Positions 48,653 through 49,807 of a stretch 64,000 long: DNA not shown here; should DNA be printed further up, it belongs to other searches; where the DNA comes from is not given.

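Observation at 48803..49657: Stand-alone E2 acyltransferase catalytic-domain homolog with the catalytic His replaced by Glu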

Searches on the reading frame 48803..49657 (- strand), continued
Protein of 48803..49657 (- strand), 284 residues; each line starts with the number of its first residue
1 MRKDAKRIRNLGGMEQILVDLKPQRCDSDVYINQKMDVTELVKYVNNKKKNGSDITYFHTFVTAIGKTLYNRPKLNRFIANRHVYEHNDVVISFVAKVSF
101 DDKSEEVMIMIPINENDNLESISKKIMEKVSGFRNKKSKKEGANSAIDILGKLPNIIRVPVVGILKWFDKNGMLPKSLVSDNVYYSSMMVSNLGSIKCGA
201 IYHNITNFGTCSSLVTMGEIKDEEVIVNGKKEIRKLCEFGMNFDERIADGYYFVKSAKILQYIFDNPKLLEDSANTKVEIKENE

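Call 60: find_encoding_contigs(protein=P0391, flank=5000, max_places=2)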
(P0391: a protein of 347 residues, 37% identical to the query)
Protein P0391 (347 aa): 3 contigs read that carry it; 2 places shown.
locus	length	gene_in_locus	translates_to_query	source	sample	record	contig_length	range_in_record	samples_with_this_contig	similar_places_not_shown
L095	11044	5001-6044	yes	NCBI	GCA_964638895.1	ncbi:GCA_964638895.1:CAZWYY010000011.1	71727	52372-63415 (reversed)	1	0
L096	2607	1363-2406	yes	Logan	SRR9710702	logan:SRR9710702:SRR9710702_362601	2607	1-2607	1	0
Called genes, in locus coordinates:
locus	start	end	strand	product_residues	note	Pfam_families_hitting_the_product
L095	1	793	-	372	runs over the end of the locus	PF19124:DUF5808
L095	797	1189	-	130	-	PF00392:GntR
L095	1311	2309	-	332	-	PF02826:2-Hacid_dh_C (faint), PF07991:KARI_N, PF01450:KARI_C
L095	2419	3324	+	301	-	PF00126:HTH_1, PF03466:LysR_substrate, PF13531:SBP_bac_11 (faint)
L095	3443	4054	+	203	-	PF00440:TetR_N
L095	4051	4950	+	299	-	PF00106:adh_short, PF13561:adh_short_C2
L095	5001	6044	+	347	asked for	PF00198:2-oxoacid_dh (weak)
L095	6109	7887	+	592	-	PF00501:AMP-binding, PF13193:AMP-binding_C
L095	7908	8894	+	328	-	PF13379:NMT1_2, PF09084:NMT1, PF12974:Phosphonate-bd (weak)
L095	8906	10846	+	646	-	PF08447:PAS_3 (faint), PF00672:HAMP, PF00989:PAS, PF08448:PAS_4, PF13426:PAS_9, PF00512:HisKA, PF02518:HATPase_c, PF14501:HATPase_c_5 (faint)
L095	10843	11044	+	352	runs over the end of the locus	PF00754:F5_F8_type_C (weak), PF25302:NADase_transloc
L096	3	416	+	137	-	?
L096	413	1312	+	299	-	PF00106:adh_short, PF13561:adh_short_C2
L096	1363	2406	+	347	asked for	PF00198:2-oxoacid_dh (weak)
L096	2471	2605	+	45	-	?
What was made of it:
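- One context has SDR and TetR genes upstream (L095; call 60).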

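Call 61: find_encoding_contigs(protein=P0363, flank=5000, max_places=2)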
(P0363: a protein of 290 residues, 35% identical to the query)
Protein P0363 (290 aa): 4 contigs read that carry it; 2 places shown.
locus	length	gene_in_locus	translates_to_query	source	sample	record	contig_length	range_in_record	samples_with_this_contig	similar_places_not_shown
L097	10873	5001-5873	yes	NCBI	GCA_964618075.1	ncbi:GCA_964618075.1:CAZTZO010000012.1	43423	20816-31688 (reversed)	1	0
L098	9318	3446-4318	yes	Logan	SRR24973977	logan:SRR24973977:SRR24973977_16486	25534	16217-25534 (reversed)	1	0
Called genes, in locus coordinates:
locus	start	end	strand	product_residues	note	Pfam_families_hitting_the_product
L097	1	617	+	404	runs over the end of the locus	PF13421:Band_7_1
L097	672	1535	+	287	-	PF14471:DUF4428 (weak)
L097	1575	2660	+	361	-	PF08271:Zn_Ribbon_TF (faint), PF08792:A2L_zn_ribbon (faint)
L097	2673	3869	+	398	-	PF04536:TPM_phosphatase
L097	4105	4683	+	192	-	PF01381:HTH_3, PF12844:HTH_19 (weak)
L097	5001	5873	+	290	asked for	PF00198:2-oxoacid_dh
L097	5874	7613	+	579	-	PF00501:AMP-binding, PF13193:AMP-binding_C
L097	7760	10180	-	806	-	PF00933:Glyco_hydro_3, PF01915:Glyco_hydro_3_C, PF14310:Fn3-like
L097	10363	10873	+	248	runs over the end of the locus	PF06541:ABC_trans_CmpB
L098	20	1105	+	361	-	PF08271:Zn_Ribbon_TF (faint), PF08792:A2L_zn_ribbon (faint)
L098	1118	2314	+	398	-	PF04536:TPM_phosphatase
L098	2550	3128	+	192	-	PF01381:HTH_3, PF12844:HTH_19 (weak)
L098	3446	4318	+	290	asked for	PF00198:2-oxoacid_dh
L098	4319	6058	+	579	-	PF00501:AMP-binding, PF13193:AMP-binding_C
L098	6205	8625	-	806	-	PF00933:Glyco_hydro_3, PF01915:Glyco_hydro_3_C, PF14310:Fn3-like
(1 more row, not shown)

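Call 62: find_encoding_contigs(protein=P0412, flank=5000, max_places=2)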
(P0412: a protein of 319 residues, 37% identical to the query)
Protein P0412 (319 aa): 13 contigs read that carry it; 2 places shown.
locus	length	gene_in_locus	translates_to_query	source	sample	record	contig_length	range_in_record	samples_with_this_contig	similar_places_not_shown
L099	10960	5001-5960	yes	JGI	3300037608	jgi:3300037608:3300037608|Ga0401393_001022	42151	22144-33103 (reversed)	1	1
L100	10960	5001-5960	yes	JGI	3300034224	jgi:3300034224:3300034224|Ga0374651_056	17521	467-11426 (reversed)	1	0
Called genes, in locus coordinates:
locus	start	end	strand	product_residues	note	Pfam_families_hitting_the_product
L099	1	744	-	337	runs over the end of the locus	PF06723:MreB_Mbl, PF00012:HSP70, PF14450:FtsA (weak)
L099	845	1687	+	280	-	PF05857:TraX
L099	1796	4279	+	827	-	PF00133:tRNA-synt_1, PF09334:tRNA-synt_1g, PF13603:tRNA-synt_1_2, PF00133:tRNA-synt_1, PF08264:Anticodon_1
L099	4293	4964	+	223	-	PF17248:DUF5317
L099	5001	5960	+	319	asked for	PF00198:2-oxoacid_dh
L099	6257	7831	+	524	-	PF01087:GalP_UDP_transf, PF02744:GalP_UDP_tr_C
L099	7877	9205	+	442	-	PF10509:GalKase_gal_bdg, PF00288:GHMP_kinases_N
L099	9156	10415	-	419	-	PF00155:Aminotran_1_2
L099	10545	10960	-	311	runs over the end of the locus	PF00291:PALP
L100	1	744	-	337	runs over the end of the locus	PF06723:MreB_Mbl, PF00012:HSP70, PF14450:FtsA (weak)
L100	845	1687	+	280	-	PF05857:TraX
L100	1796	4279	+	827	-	PF00133:tRNA-synt_1, PF09334:tRNA-synt_1g, PF13603:tRNA-synt_1_2, PF00133:tRNA-synt_1, PF08264:Anticodon_1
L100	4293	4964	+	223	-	PF17248:DUF5317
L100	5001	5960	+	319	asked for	PF00198:2-oxoacid_dh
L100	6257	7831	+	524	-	PF01087:GalP_UDP_transf, PF02744:GalP_UDP_tr_C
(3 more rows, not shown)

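Call 65: list_cluster_members(proteins=[P0323, P0339, P0354, P0206, P0363, P0191, P0388, P0391, P0404, P0271])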
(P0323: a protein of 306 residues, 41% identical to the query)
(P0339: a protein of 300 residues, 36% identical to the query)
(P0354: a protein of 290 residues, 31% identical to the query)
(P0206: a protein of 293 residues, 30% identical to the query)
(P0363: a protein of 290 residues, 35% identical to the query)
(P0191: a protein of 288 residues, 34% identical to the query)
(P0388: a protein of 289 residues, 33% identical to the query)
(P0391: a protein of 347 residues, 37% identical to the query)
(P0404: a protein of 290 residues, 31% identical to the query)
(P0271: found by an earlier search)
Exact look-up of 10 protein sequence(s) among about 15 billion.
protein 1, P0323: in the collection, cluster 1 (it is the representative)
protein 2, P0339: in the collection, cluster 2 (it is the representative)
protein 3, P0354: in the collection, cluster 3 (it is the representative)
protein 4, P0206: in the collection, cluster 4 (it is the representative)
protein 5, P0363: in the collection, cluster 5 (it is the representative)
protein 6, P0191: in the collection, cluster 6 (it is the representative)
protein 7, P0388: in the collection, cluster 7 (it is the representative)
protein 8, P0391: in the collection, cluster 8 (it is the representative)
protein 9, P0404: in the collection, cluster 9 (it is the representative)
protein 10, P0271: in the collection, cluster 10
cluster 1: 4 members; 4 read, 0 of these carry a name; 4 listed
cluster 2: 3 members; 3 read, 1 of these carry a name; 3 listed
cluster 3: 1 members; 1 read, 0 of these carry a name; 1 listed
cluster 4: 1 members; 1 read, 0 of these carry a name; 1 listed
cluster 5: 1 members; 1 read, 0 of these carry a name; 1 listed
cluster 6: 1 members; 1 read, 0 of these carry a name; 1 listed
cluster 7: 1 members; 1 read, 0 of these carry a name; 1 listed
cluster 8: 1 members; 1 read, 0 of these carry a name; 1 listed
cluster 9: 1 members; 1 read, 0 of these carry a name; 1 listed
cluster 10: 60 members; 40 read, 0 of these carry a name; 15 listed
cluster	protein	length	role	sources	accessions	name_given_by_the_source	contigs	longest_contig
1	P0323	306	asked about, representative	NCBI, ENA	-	-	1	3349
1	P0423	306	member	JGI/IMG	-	-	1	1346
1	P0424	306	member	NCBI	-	-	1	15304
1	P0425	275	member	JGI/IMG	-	-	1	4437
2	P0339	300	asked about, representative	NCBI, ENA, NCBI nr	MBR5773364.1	MAG: 2-oxo acid dehydrogenase subunit E2 [Clostridia bacterium] | 2-oxo acid dehydrogenase subunit E2 [Clostridia bacterium]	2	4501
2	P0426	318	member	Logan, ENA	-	-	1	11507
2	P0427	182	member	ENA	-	-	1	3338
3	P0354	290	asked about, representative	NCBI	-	-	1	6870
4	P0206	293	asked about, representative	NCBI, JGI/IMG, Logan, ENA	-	-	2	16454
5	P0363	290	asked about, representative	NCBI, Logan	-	-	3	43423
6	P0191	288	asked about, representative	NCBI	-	-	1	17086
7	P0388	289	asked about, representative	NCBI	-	-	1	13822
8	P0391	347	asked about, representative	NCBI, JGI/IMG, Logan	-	-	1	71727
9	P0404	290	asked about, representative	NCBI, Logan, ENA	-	-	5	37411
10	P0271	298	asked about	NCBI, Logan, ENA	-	-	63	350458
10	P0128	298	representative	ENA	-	-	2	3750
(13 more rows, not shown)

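Call 68: search_solved_structures(query=A3, max_evalue=0.001, show_alignments=4)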
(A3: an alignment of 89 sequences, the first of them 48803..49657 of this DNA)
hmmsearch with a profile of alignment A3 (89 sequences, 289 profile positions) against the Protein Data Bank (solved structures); distinct sequences matched with E-value up to 0.001: 6.
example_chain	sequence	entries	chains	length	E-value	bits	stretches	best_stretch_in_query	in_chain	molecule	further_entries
3mae_A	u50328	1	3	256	5.7e-09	38.8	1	36-144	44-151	2-oxoisovalerate dehydrogenase E2 component, dihydrolipoamide acetyltransferase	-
1b5s_A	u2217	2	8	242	1.4e-07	34.2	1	192-277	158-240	DIHYDROLIPOAMIDE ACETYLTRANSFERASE | Dihydrolipoyllysine-residue acetyltransferase component of pyruvate dehydrogenase complex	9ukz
3duf_I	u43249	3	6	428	6.8e-07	32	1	192-277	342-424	Dihydrolipoyllysine-residue acetyltransferase component of pyruvate dehydrogenase complex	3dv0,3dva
8eqn_A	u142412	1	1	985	7.2e-06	28.7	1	192-277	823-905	BG505 UFO-E2p-L4P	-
2ihw_A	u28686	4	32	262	2.5e-05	26.9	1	183-276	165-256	Lipoamide acyltransferase component of branched-chain alpha-keto acid dehydrogenase comple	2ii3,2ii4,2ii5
9njt_A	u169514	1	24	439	5.2e-05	25.9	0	218-276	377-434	Dihydrolipoyllysine-residue succinyltransferase component of 2-oxoglutarate dehydrogenase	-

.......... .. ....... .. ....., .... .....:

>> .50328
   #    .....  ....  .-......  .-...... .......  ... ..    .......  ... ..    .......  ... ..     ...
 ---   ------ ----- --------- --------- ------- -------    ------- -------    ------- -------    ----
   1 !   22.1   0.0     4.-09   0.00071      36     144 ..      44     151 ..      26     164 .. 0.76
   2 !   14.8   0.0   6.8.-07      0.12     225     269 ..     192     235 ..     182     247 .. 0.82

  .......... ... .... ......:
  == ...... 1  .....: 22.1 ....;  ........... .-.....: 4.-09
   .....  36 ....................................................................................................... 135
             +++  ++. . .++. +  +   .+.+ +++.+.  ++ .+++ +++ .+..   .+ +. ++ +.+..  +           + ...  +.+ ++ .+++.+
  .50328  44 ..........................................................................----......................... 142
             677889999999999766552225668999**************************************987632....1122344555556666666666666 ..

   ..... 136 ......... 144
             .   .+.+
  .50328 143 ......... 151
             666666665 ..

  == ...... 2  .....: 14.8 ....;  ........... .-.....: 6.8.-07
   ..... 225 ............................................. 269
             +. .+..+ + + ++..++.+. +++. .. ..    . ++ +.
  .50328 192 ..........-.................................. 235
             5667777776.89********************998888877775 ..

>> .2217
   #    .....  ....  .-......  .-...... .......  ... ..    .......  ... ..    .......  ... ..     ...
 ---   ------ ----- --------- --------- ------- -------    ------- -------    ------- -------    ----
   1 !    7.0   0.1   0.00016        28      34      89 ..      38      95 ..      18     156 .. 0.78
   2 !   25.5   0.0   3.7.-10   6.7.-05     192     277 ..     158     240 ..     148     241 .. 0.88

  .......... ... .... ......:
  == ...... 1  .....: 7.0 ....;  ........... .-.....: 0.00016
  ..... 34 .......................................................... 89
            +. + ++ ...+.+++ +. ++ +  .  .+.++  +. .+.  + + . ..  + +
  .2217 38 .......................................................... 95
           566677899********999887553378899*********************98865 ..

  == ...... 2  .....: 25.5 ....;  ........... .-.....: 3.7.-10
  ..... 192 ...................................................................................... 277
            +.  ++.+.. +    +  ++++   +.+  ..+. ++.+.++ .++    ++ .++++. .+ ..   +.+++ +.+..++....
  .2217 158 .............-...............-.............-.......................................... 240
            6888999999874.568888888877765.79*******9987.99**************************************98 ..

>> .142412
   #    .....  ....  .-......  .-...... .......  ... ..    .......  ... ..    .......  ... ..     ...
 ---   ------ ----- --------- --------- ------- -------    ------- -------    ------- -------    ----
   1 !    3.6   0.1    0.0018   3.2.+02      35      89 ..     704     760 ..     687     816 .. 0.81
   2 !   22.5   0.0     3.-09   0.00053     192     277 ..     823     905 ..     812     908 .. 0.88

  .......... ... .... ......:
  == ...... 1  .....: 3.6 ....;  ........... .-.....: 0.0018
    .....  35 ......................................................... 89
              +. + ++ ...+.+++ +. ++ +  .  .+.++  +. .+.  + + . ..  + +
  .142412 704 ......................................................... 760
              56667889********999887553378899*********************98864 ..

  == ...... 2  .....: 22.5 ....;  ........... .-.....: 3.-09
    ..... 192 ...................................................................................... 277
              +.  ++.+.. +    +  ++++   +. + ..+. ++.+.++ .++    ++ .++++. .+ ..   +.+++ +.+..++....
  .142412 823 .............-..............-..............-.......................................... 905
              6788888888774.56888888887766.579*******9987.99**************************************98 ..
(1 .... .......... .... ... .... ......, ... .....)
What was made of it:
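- Closest known: Catalytic. Same: The motif frame D-x-R-x-x-D-G, the (S/T)-N-x-G segment and the C-terminal 'NPxLL' helix are retained (call 68).
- Checked: an 89-sequence profile against 1B5S and 3MAE (call 68).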

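Call 73: predict_structure(alignment_id=A3)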
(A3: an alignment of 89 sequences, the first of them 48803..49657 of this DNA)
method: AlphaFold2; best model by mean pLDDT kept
length: 284 residues; sequences in the alignment: 89
mean_pLDDT: 91.0   pTM: 0.90
mean pLDDT of the five models: 91.0, 90.8, 90.5, 90.4, 90.1
residues with pLDDT >= 90: 188; 70-90: 89; 50-70: 5; < 50: 2
segments of 3 or more residues with pLDDT < 50: none
pLDDT, mean of each block of 10 residues (from residue 1): 87 88 85 95 97 95 98 95 94 85 82 98 95 78 83 94 92 87 93 90 88 95 93 96 92 95 98 95 51
secondary structure, 60 per line:
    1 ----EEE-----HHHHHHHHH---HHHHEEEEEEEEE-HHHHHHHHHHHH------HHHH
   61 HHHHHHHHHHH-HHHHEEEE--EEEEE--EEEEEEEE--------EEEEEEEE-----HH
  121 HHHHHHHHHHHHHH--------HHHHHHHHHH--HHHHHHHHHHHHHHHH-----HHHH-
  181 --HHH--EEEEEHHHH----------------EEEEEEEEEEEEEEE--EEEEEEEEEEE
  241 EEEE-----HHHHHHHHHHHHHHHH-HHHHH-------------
elements in order: E5-7 H13-21 H25-28 E29-37 H39-50 H57-71 H73-76 E77-80 E83-87 E90-97 E106-113 H119-134 H143-152 H155-170 H176-179 E188-192 H193-196 E213-227 E230-244 H250-265 H267-271
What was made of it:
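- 48803..49657 (-): CDS, 284 aa: stand-alone E2/CAT-fold acyltransferase homologue. AlphaFold2 model pLDDT 91, pTM 0.90 (call 73).
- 49148..49231 (-): Two-helix insertion (residues about 143-170, contains invariant P154), inferred to be family-specific with no E2 or CAT counterpart. Helices H143-152 and H155-170 in the confident model (call 73).
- On Chloramphenicol acetyltransferase (type A CAT): The protein is 284 aa with an insertion (call 73).
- On Uncharacterised stand-alone 'Y-H-H ... D-E-R-x-x-D-G' E2-like family (defined here): H143-152 and H155-170 in the model (call 73).
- Checked: The remainder is a two-helix insertion (residues about 143-170; model secondary structure, call 73), for which I infer no E2 counterpart, plus unaligned residues at the termini including a low-confidence polar C-terminal tail (call 73).
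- Tried and rejected: It was repeated with an 89-sequence diverse alignment (call 73).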

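Call 76: fold_search(model_id=the predicted structure, library=pdb)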
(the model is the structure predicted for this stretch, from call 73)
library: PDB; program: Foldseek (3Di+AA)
matches with E <= 10: 1056; with E <= 0.001: 171
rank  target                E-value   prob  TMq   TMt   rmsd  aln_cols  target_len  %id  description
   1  3mae_A                6.6e-17  1.00  0.58  0.70  10.6       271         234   19  CRYSTAL STRUCTURE OF PROBABLE DIHYDROLIPOAMIDE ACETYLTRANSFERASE FROM LISTERIA MONOCYTOGENES 4b F2365 (released 2010-04-07)
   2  3mae_B                2.1e-16  1.00  0.58  0.68  11.0       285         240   20  CRYSTAL STRUCTURE OF PROBABLE DIHYDROLIPOAMIDE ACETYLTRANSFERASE FROM LISTERIA MONOCYTOGENES 4b F2365 (released 2010-04-07)
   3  3mae_C                2.2e-16  1.00  0.60  0.70  10.6       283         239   17  CRYSTAL STRUCTURE OF PROBABLE DIHYDROLIPOAMIDE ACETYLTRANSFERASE FROM LISTERIA MONOCYTOGENES 4b F2365 (released 2010-04-07)
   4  9njt_A                6.8e-16  1.00  0.53  0.64  13.6       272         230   18  Structure of native octahedral assembly of D. discoideum Odo2 (released 2025-03-12)
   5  9a5h_B                1.3e-15  1.00  0.61  0.40  10.7       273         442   17  Integrative model of DLDH1-ODP2 by crosslinking MS and deep learning (released 2024-09-18)
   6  8xll_I                3.2e-15  1.00  0.54  0.70  11.5       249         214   16  Structure of the native 2-oxoglutarate dehydrogenase complex (OGDHC) in the adult cortex and hippocampus (released 2025-02-05)
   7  8xll_C                3.4e-15  1.00  0.59  0.76   5.2       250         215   18  Structure of the native 2-oxoglutarate dehydrogenase complex (OGDHC) in the adult cortex and hippocampus (released 2025-02-05)
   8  8eqn                  3.8e-15  1.00  0.60  0.72  11.0       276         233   16  BG505 UFO-E2p-L4P nanoparticle reconstructed by focused refinement with a mask around the nanoparticle core (released 2023-04-19)
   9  3l60                  5.5e-15  1.00  0.62  0.76   9.0       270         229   16  Crystal structure of branched-chain alpha-keto acid dehydrogenase subunit e2 from mycobacterium tuberculosis (released 2010-01-05)
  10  8xll_L                9.6e-15  1.00  0.60  0.79   4.7       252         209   17  Structure of the native 2-oxoglutarate dehydrogenase complex (OGDHC) in the adult cortex and hippocampus (released 2025-02-05)
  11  1b5s_A                1.1e-14  1.00  0.60  0.69  10.5       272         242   18  DIHYDROLIPOYL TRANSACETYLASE (E.C.2.3.1.12) CATALYTIC DOMAIN (RESIDUES 184-425) FROM BACILLUS STEAROTHERMOPHILUS (released 1999-02-16)
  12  1scz                  1.2e-14  1.00  0.57  0.69  11.5       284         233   15  Improved structural model for the catalytic domain of E.coli dihydrolipoamide succinyltransferase (released 2004-03-02)
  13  7uol_D                1.3e-14  1.00  0.60  0.72  10.6       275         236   17  Endogenous dihydrolipoamide succinyltransferase (E2) core of 2-oxoglutarate dehydrogenase complex from bovine kidney (released 2022-11-30)
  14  1c4t_A                1.7e-14  1.00  0.53  0.66  14.0       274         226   14  CATALYTIC DOMAIN FROM TRIMERIC DIHYDROLIPOAMIDE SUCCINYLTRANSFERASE (released 2000-02-18)
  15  8x02_A                1.9e-14  1.00  0.60  0.72  11.2       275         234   17  E2 core of 2-oxoglutarate dehydrogenase complex (released 2024-10-30)
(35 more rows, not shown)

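Call 82: find_encoding_contigs(protein=P0343, flank=5000, max_places=1)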
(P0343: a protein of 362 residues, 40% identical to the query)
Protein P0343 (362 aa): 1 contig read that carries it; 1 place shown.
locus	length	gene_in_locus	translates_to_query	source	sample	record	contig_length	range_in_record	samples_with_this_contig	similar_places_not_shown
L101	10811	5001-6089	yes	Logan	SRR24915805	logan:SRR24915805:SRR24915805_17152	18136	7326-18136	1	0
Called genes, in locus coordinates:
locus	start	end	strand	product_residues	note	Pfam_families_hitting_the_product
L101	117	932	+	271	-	PF00588:SpoU_methylase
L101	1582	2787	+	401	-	PF04392:ABC_sub_bind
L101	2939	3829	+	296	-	PF02653:BPD_transp_2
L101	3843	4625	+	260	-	PF13476:AAA_23 (weak), PF00005:ABC_tran, PF02463:SMC_N (weak), PF13304:AAA_21 (faint)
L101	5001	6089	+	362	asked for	PF00198:2-oxoacid_dh (weak)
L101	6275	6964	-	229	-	PF08534:Redoxin, PF00578:AhpC-TSA, PF10417:1-cysPrx_C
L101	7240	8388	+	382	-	PF20706:GT4-conflict (faint), PF13439:Glyco_transf_4, PF13579:Glyco_trans_4_4, PF00534:Glycos_transf_1, PF13692:Glyco_trans_1_4, PF13524:Glyco_trans_1_2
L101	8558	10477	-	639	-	PF02824:TGS, PF07973:tRNA_SAD, PF00587:tRNA-synt_2b, PF03129:HGTP_anticodon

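Call 83: find_encoding_contigs(protein=P0191, flank=5000, max_places=1)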
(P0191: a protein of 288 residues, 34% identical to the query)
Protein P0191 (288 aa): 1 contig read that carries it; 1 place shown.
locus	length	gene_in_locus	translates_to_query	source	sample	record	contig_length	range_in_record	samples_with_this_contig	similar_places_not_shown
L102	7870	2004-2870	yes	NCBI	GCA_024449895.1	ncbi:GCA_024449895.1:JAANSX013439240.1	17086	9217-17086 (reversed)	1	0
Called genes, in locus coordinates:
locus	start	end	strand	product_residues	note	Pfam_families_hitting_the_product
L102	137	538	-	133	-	PF10861:DUF2784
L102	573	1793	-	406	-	PF00871:Acetate_kinase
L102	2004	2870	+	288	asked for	PF00198:2-oxoacid_dh (weak)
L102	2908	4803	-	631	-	PF04055:Radical_SAM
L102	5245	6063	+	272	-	PF18290:Nudix_hydro, PF00293:NUDIX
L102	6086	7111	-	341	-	PF00356:LacI, PF00532:Peripla_BP_1, PF13407:Peripla_BP_4, PF13377:Peripla_BP_3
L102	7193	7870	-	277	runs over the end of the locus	PF00528:BPD_transp_1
